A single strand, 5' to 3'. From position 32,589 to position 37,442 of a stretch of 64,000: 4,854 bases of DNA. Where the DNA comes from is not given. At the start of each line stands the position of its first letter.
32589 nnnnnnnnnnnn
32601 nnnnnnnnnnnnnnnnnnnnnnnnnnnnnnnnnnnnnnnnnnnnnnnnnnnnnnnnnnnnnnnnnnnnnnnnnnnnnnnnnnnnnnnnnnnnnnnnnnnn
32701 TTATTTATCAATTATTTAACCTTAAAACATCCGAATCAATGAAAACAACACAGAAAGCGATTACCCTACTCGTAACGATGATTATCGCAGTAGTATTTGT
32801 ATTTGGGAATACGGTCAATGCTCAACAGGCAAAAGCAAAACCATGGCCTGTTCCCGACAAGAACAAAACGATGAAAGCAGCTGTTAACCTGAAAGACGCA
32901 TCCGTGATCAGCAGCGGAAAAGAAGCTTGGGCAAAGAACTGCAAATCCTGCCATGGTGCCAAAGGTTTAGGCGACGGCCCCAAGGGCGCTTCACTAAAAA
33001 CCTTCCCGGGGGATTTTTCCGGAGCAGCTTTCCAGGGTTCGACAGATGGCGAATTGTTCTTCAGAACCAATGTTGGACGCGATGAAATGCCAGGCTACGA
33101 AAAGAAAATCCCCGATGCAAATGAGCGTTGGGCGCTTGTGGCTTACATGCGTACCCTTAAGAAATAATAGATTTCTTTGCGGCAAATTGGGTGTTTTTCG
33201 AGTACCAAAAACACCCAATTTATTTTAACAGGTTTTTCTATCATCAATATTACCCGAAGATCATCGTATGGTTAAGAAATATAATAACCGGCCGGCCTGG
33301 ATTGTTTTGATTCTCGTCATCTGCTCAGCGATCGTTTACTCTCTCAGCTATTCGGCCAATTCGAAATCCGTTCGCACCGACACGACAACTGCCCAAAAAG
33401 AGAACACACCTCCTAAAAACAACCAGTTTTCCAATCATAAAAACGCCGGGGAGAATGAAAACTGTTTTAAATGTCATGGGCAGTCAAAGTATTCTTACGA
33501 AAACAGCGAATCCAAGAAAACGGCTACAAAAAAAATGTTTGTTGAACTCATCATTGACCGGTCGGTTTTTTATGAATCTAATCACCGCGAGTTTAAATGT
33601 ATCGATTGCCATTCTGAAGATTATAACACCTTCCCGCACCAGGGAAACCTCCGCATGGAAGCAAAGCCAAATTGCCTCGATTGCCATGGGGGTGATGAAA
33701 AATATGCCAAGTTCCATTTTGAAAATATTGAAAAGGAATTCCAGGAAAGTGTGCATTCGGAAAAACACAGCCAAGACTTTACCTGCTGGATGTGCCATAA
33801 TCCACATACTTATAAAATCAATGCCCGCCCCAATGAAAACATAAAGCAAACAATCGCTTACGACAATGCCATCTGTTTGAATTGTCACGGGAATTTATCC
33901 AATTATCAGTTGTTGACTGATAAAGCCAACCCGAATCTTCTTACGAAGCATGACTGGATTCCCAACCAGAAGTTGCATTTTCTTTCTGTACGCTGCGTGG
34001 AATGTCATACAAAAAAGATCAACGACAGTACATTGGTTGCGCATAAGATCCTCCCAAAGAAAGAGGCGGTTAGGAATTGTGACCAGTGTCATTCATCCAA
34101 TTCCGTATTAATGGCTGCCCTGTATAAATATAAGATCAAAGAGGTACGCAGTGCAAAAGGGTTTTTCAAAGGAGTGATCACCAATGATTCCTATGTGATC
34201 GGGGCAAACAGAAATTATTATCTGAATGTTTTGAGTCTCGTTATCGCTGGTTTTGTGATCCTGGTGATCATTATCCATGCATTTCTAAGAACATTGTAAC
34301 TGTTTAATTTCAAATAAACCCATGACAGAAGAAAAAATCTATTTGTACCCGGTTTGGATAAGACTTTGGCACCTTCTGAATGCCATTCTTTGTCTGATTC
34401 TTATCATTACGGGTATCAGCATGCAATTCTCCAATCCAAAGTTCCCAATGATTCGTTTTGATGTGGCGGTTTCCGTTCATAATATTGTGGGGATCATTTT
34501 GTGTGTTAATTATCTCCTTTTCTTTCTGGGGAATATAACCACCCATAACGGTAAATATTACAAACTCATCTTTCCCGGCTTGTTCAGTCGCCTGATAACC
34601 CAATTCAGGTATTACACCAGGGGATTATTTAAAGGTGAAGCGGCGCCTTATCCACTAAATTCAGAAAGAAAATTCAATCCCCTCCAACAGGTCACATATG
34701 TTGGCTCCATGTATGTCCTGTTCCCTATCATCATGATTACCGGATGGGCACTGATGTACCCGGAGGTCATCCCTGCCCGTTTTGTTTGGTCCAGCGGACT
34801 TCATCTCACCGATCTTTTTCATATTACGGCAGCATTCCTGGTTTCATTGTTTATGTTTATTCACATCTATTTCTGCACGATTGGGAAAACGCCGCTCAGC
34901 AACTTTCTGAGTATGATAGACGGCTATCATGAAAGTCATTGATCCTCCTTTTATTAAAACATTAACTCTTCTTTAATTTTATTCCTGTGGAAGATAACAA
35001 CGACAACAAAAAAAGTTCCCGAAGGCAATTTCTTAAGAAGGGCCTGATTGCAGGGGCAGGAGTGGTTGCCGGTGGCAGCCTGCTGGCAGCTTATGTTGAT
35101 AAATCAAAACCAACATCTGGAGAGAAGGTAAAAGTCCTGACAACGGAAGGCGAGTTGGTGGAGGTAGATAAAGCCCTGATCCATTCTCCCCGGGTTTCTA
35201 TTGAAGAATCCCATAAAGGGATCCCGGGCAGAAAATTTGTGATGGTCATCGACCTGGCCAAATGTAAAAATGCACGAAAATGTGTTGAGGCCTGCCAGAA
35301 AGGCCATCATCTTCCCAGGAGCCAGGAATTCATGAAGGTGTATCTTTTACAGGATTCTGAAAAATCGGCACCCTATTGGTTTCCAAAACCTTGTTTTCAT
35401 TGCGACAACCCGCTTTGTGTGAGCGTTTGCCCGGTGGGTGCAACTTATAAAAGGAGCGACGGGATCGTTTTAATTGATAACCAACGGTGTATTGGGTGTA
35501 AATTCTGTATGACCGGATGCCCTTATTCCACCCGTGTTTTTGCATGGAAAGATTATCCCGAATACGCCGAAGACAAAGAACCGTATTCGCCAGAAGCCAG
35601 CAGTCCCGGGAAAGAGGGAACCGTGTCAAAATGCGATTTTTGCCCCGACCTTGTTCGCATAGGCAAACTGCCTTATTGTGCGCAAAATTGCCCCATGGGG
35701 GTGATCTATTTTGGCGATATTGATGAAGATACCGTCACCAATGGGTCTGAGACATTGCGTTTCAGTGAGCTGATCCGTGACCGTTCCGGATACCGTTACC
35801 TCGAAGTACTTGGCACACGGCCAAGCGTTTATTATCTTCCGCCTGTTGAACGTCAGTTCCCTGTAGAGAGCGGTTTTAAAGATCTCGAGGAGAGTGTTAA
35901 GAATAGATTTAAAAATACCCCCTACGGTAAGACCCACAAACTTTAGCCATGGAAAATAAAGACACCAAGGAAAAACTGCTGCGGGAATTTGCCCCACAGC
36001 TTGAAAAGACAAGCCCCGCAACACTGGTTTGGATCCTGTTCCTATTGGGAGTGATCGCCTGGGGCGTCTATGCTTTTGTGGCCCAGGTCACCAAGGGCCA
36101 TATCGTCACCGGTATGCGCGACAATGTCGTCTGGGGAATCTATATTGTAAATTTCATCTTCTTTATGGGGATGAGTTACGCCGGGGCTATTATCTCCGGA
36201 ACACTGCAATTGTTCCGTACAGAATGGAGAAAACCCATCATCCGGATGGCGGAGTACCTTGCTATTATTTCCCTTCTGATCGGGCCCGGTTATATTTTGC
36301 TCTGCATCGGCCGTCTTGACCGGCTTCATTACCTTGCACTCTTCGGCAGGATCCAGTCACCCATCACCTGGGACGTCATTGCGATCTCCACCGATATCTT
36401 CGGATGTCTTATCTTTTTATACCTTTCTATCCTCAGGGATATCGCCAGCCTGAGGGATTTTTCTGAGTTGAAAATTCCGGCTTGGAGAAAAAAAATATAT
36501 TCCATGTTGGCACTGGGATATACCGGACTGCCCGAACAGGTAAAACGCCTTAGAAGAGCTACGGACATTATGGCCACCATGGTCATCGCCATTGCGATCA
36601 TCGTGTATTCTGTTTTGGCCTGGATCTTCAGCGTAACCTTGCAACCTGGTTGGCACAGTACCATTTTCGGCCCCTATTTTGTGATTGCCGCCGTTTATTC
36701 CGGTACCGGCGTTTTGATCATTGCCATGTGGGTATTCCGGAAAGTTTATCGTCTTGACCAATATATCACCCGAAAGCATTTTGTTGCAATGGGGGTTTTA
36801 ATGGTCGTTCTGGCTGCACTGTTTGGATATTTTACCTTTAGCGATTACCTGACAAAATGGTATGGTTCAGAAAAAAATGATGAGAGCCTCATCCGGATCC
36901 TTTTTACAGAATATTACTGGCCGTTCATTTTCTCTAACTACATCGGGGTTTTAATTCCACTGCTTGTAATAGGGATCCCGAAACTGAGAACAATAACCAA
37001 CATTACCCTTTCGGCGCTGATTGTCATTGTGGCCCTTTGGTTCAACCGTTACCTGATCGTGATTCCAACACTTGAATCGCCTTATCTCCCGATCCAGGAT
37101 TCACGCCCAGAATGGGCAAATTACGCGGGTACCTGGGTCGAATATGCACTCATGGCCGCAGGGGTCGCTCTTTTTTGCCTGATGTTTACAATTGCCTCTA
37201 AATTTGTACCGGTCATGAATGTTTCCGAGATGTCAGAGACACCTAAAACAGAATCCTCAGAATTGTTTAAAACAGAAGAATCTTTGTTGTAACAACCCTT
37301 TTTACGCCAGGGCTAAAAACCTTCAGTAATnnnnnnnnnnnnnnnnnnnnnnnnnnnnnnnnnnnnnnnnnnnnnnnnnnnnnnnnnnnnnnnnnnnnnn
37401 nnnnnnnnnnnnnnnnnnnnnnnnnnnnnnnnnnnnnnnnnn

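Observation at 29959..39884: Ten-gene multiheme-cytochrome / cytochrome b / NrfCD-like / beta-barrel cluster with no catalytic subunit: candidate undescribed anaerobic electron-transfer system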

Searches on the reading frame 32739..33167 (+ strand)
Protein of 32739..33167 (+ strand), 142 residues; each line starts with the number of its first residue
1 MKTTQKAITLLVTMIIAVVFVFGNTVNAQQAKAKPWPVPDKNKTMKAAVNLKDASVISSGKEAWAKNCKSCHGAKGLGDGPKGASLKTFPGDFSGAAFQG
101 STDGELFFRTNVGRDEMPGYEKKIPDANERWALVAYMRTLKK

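Call 3: search_protein_families(library=pfam, proteins=[window:32739-33167:+], max_evalue=0.01)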
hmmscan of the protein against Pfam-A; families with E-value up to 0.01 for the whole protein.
window:32739-33167:+ (142 aa): 2 families
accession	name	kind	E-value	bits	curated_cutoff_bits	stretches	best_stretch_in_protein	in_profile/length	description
PF13442.11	Cytochrome_CBB3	-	5.9e-10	39.8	27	1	57-137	3-68/68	Cytochrome C oxidase, cbb3-type, subunit III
PF00034.26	Cytochrom_C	-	1.1e-09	39.9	21.3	1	59-141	3-90/90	Cytochrome c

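Call 4: search_protein_families(library=ncbifam, proteins=[window:32739-33167:+], max_evalue=0.01)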
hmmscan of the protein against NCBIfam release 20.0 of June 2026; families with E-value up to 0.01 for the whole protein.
window:32739-33167:+ (142 aa): 7 families
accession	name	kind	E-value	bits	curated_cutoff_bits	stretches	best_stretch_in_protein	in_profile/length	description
NF011054.0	PRK14486.1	equivalog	4.4e-08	33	447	1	14-141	178-291/294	putative bifunctional cbb3-type cytochrome c oxidase subunit II/cytochrome c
NF033864.1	cytochrome579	equivalog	2.5e-07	30.6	280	1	42-114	35-109/179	cytochrome 579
NF050122.1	bc1_QcrC_actin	exception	7.1e-06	25.5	200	1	46-86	30-69/253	cytochrome bc1 complex diheme cytochrome c subunit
TIGR00782.1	ccoP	equivalog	1e-05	25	179.95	1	49-140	195-281/285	cytochrome-c oxidase, cbb3-type subunit III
TIGR04494.1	c550_PedF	equivalog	1.1e-05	25.3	122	1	11-140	6-130/133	cytochrome c-550 PedF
TIGR03872.1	cytochrome_MoxG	equivalog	0.0035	17.5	147.8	1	49-140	36-121/133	cytochrome c(L), periplasmic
NF045773.1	cytochro_C550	exception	0.0092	15.9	125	0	10-79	9-71/118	cytochrome c550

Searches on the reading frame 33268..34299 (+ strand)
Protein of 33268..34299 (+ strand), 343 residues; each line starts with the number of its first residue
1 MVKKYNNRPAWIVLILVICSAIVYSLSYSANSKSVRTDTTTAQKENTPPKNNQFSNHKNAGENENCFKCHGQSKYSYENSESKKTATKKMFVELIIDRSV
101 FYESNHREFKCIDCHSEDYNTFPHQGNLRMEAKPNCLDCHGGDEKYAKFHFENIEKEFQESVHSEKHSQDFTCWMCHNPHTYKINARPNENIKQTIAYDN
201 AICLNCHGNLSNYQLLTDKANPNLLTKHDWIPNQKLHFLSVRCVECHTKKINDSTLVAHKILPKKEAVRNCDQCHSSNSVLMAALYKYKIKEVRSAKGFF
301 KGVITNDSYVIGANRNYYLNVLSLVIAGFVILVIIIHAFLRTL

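Call 3: search_protein_families(library=pfam, proteins=[window:33268-34299:+], max_evalue=0.01)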
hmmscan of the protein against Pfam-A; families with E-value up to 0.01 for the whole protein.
window:33268-34299:+ (343 aa): 7 families
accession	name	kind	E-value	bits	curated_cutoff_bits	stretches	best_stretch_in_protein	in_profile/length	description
PF14537.11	Cytochrom_c3_2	-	2e-13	51.1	25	2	106-183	4-70/79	Cytochrome c3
PF14522.11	Cytochrome_C7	-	9.2e-12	45.1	24.8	4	54-140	3-66/67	Cytochrome c7 and related cytochrome c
PF22113.1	Mtrc-MtrF_II-IV_dom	-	6.8e-08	32.7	30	1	110-279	8-167/176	Outer membrane cytochrome MtrC/MtrF-like, domains II/IV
PF09699.15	Paired_CXXCH_1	-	1.5e-06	28.2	20.6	0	172-209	8-38/41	Doubled CXXCH motif (Paired_CXXCH_1)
PF13435.11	Cytochrome_C554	-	1.9e-05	25.9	20.8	0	66-141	2-84/84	Cytochrome c554 and c-prime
PF22678.1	Cytochrom_c_NrfB-like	-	4.3e-05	24.3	27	0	203-291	1-84/89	Cytochrome c-type protein NrfB-like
PF02085.21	Cytochrom_CIII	-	0.00077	20.2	22.9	0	94-207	16-101/101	Class III cytochrome C family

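Call 4: search_protein_families(library=ncbifam, proteins=[window:33268-34299:+], max_evalue=0.01)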
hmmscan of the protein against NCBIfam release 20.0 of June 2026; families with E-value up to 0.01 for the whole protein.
window:33268-34299:+ (343 aa): 6 families
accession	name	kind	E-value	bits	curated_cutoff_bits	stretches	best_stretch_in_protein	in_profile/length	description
TIGR04257.1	nanowire_3heme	domain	5.7e-07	29.6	40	1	234-280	17-63/75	c(7)-type cytochrome triheme domain-containing protein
NF008659.0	PRK11659.1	equivalog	6.2e-05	22.8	184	0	159-291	35-161/188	cytochrome c nitrite reductase pentaheme subunit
TIGR01905.1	paired_CXXCH_1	subfamily_domain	0.00018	21.3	25.2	0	110-144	8-40/41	doubled CXXCH domain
TIGR03153.1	cytochr_NrfH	equivalog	0.0006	19.9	134.2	0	103-209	47-135/138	cytochrome c nitrite reductase small subunit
TIGR03146.1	cyt_nit_nrfB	equivalog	0.00073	19.8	166.6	0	219-277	90-143/145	cytochrome c nitrite reductase pentaheme subunit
NF045773.1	cytochro_C550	exception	0.0098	15.8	125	1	13-73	10-67/118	cytochrome c550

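Call 57: search_solved_structures(query=window:33268-34299:+, max_evalue=1)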
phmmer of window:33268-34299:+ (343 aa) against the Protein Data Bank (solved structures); distinct sequences matched with E-value up to 1: 4.
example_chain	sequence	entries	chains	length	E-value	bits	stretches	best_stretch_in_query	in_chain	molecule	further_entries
6v0a_A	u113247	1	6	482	0.00026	23.7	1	230-280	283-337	Nitrite reductase (cytochrome; ammonia-forming)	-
28pb_A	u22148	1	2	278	0.0014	21.2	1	92-252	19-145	Cytochrome c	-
3oue_A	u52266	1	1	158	0.067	15.7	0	235-280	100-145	Cytochrome c family protein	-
4xxl_A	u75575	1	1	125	0.2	14.2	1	58-134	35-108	Cytochrome c class I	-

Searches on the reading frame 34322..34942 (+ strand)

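Call 3: search_protein_families(library=pfam, proteins=[window:34322-34942:+], max_evalue=0.01)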
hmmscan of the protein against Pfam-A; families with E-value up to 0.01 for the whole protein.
window:34322-34942:+ (206 aa): 2 families
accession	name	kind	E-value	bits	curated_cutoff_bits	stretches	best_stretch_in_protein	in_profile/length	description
PF01292.26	Ni_hydr_CYTB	-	4e-26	92.3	30.1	1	9-200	2-178/179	Prokaryotic cytochrome b561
PF14358.11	DUF4405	-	0.0034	18.3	26.7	0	130-184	6-64/66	Domain of unknown function (DUF4405)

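Call 4: search_protein_families(library=ncbifam, proteins=[window:34322-34942:+], max_evalue=0.01)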
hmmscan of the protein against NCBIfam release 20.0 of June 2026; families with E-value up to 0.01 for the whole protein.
window:34322-34942:+ (206 aa): 3 families
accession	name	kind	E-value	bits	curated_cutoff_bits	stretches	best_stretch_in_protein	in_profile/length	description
NF011582.1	PRK15006.1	equivalog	5.1e-54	183.5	204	1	3-204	53-247/248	thiosulfate reductase cytochrome B subunit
TIGR02125.1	CytB-hydogenase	equivalog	2.8e-12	46.6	121.5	1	8-203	2-208/212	Ni/Fe-hydrogenase, b-type cytochrome subunit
TIGR01583.1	formate-DH-gamm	equivalog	3.3e-06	27.2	115.85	1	5-204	1-186/204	formate dehydrogenase subunit gamma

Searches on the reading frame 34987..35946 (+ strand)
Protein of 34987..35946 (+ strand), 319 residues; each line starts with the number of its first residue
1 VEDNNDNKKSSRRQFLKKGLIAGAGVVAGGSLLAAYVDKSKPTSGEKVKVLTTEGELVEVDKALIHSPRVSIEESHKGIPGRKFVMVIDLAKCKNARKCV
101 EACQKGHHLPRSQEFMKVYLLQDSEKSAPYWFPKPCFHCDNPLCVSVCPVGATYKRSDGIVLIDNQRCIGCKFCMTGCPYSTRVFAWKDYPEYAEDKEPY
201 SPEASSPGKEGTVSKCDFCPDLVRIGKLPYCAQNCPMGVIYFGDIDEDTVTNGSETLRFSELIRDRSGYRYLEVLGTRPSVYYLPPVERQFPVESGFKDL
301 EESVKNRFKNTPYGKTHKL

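Call 3: search_protein_families(library=pfam, proteins=[window:34987-35946:+], max_evalue=0.01)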
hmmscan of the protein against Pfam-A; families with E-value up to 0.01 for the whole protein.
window:34987-35946:+ (319 aa): 12 families
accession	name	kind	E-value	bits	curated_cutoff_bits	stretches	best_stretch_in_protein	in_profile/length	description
PF13247.11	Fer4_11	-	1.2e-21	77.1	26.2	2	130-188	4-64/100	4Fe-4S dicluster domain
PF12838.12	Fer4_7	-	2e-11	44.6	27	3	136-180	2-50/52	4Fe-4S dicluster domain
PF13237.11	Fer4_10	-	1.3e-10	41.5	25.5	2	161-236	2-53/53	4Fe-4S dicluster domain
PF12837.12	Fer4_6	-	5.3e-10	39.2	25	1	160-180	1-21/24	4Fe-4S binding domain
PF13187.11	Fer4_9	-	2.9e-09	37.2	27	3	167-240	1-52/52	4Fe-4S dicluster domain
PF13183.11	Fer4_8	-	8.9e-07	29.8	27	1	166-239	3-68/68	4Fe-4S dicluster domain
PF00037.32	Fer4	-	3.3e-06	27.1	21.1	1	162-180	2-20/24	4Fe-4S binding domain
PF12797.12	Fer4_2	-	3.7e-06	27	24.5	1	160-180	2-22/22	4Fe-4S binding domain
PF14697.11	Fer4_21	-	0.0017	18.9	35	0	163-180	3-20/59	4Fe-4S dicluster domain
PF13534.11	Fer4_17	-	0.0055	17.7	22.2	0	167-183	1-17/61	4Fe-4S dicluster domain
PF25160.1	LdpA_Fe-S-bd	-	0.0069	16.6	27.6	1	138-181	4-41/49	LdpA Fe-S cluster-binding domain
PF12800.12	Fer4_4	-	0.0071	17.1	24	1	166-180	2-16/17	4Fe-4S binding domain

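Call 4: search_protein_families(library=ncbifam, proteins=[window:34987-35946:+], max_evalue=0.01)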
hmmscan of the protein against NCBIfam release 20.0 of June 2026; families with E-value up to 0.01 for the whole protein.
window:34987-35946:+ (319 aa): 54 families (the best 25 are shown)
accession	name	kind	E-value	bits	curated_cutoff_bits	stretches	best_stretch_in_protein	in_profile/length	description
NF045797.1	DsrO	equivalog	1.8e-49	168.3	200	1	71-284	31-234/235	sulfate reduction electron transfer complex DsrMKJOP subunit DsrO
NF041782.1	mnquin_red_QrcC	equivalog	9.5e-36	123.6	400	1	84-285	1-226/239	menaquinone reductase iron-sulfur cluster-binding subunit QrcC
NF011569.0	PRK14993.1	equivalog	9.3e-35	120.2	416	1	39-259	3-202/244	tetrathionate reductase subunit TtrB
TIGR03149.1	cyt_nit_nrfC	equivalog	2.3e-31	108.9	377.6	1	51-285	8-217/225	cytochrome c nitrite reductase Fe-S protein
TIGR02951.1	DMSO_dmsB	equivalog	3.7e-29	101.8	214.1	2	86-185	4-114/161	DMSO/selenate family reductase complex B subunit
NF041715.1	arsenate_red_ArrB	equivalog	3.2e-25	89.1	450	2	83-186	2-107/233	arsenate respiratory reductase iron-sulfur subunit ArrB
NF038355.1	FDH3_beta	equivalog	8.3e-23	81.3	240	1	86-246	5-165/180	formate dehydrogenase FDH3 subunit beta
NF008134.0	PRK10882.1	equivalog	5.9e-22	78.2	263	2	123-189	100-167/329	hydrogenase 2 operon protein HybA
TIGR03478.1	DMSO_red_II_bet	subfamily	2.7e-21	75.8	480.7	1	130-297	125-266/321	DMSO reductase family type II enzyme, iron-sulfur subunit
NF045715.1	sulf_resp_HmcB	equivalog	7e-21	74.6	420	1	120-246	91-199/307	sulfate respiration complex iron-sulfur protein HmcB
NF042979.1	EthbenzDh_ebdB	equivalog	8.1e-19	67.7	740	1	130-185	147-203/354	ethylbenzene dehydrogenase subunit beta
TIGR01582.1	FDH-beta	equivalog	6.1e-17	61.6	334.7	2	127-182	82-140/283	formate dehydrogenase subunit beta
TIGR01660.1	narH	equivalog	3.8e-16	58.6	524.05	1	127-188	174-236/492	nitrate reductase subunit beta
NF009408.0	PRK12769.1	equivalog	7.3e-14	50.8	1003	1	92-242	11-144/659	formate-dependent uric acid utilization protein AegA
NF045766.1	PhenlGlyoxDHPadI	equivalog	5.4e-13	48.5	700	1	88-182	9-102/443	NADH-dependent phenylglyoxylate dehydrogenase subunit beta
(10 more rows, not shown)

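Call 59: search_solved_structures(query=window:34987-35946:+, max_evalue=0.00001)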
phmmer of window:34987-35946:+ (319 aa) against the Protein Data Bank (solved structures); distinct sequences matched with E-value up to 0.00001: 24.
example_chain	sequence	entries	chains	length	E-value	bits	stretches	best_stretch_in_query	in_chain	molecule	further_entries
2vpw_B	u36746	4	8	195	4.9e-26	94.5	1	83-285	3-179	NRFC PROTEIN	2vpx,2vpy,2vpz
6cz7_B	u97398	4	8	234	1.3e-19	73.4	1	85-196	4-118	4Fe-4S ferredoxin, iron-sulfur binding domain protein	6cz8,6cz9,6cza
2ivf_B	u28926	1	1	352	3.4e-18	68.8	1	130-289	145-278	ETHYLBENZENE DEHYDROGENASE BETA-SUBUNIT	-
1q16_B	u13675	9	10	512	5.6e-18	68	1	124-189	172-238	Respiratory nitrate reductase 1 beta chain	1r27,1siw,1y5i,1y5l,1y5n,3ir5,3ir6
1y4z_B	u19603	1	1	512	1.1e-17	67.1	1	124-189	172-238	Respiratory nitrate reductase 1 beta chain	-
6f0k_B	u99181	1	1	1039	2.3e-17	66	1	83-248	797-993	Fe-S-cluster-containing hydrogenase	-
3egw_B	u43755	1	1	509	2.6e-17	65.8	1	124-189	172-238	Respiratory nitrate reductase 1 beta chain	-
7qv7_A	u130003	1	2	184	1.1e-16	63.7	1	84-248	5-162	Hydrogen dependent carbon dioxide reductase subunit HycB3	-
1kqf_B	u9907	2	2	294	1e-15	60.6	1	134-246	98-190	FORMATE DEHYDROGENASE, NITRATE-INDUCIBLE, IRON-SULFUR SUBUNIT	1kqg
6btm_B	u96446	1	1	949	1.7e-15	59.9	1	131-285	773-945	Alternative Complex III subunit B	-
4ydd_B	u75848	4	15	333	1.1e-14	57.2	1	129-185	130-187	DMSO reductase family type II enzyme, iron-sulfur subunit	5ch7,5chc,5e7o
8k9e_B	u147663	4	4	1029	2.7e-14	55.9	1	84-223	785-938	Fe-S-cluster-containing hydrogenase components 1-like protein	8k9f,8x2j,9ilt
6lod_B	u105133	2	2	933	8.8e-14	54.2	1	79-288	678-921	Fe-S-cluster-containing hydrogenase components 1-like protein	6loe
4v4c_B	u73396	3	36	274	2.5e-13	52.7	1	83-188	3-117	Pyrogallol hydroxytransferase small subunit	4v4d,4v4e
7b04_A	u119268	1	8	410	2e-12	49.7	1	130-185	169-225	Nitrite oxidoreductase subunit B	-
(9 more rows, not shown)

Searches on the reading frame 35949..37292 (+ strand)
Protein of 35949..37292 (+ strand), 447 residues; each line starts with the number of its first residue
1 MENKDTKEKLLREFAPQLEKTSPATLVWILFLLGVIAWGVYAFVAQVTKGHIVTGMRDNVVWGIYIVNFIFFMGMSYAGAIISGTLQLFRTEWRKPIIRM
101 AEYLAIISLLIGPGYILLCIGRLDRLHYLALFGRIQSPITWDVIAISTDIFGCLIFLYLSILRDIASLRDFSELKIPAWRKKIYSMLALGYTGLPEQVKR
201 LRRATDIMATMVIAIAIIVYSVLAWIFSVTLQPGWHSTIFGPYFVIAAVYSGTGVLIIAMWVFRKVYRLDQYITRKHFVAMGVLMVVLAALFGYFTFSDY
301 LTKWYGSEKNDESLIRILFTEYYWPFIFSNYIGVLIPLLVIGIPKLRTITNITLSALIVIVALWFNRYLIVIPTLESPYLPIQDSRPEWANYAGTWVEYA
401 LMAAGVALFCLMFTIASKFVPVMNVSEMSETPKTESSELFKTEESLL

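Call 3: search_protein_families(library=pfam, proteins=[window:35949-37292:+], max_evalue=0.01)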
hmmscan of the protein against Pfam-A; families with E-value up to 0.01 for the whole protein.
window:35949-37292:+ (447 aa): 1 family
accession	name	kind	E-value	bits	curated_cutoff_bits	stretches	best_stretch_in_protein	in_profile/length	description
PF03916.19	NrfD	-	1.8e-30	107.1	25.8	1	53-374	2-308/313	Polysulphide reductase, NrfD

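Call 4: search_protein_families(library=ncbifam, proteins=[window:35949-37292:+], max_evalue=0.01)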
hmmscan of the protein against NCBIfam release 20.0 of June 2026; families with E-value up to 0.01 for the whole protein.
window:35949-37292:+ (447 aa): 2 families
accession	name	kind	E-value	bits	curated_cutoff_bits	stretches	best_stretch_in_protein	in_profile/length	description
NF045798.1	DsrP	equivalog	1.1e-22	80.9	350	1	20-195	7-176/346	sulfate reduction electron transfer complex DsrMKJOP subunit DsrP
NF041784.1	mnquin_red_QrcD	equivalog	5e-09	35.9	570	1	25-423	18-401/408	menaquinone reductase integral membrane subunit QrcD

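Call 58: search_solved_structures(query=window:35949-37292:+, max_evalue=0.01)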
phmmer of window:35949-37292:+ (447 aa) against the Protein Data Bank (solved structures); distinct sequences matched with E-value up to 0.01: 6.
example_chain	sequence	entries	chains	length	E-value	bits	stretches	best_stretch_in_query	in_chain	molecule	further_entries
6f0k_C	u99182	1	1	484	6.3e-53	183.6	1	17-430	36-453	Polysulphide reductase NrfD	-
6btm_C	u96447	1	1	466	1.6e-49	172.4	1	27-429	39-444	Alternative Complex III subunit C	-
6lod_C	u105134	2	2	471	1.2e-44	156.3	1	28-437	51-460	Polysulphide reductase NrfD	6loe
8k9e_C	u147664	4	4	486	9e-40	140.2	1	49-429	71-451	Polysulphide reductase NrfD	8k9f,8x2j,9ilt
6f0k_F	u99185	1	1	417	2.3e-07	33.4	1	221-380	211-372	ActF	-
6btm_F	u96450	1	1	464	0.00034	23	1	214-373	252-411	Alternative Complex III subunit F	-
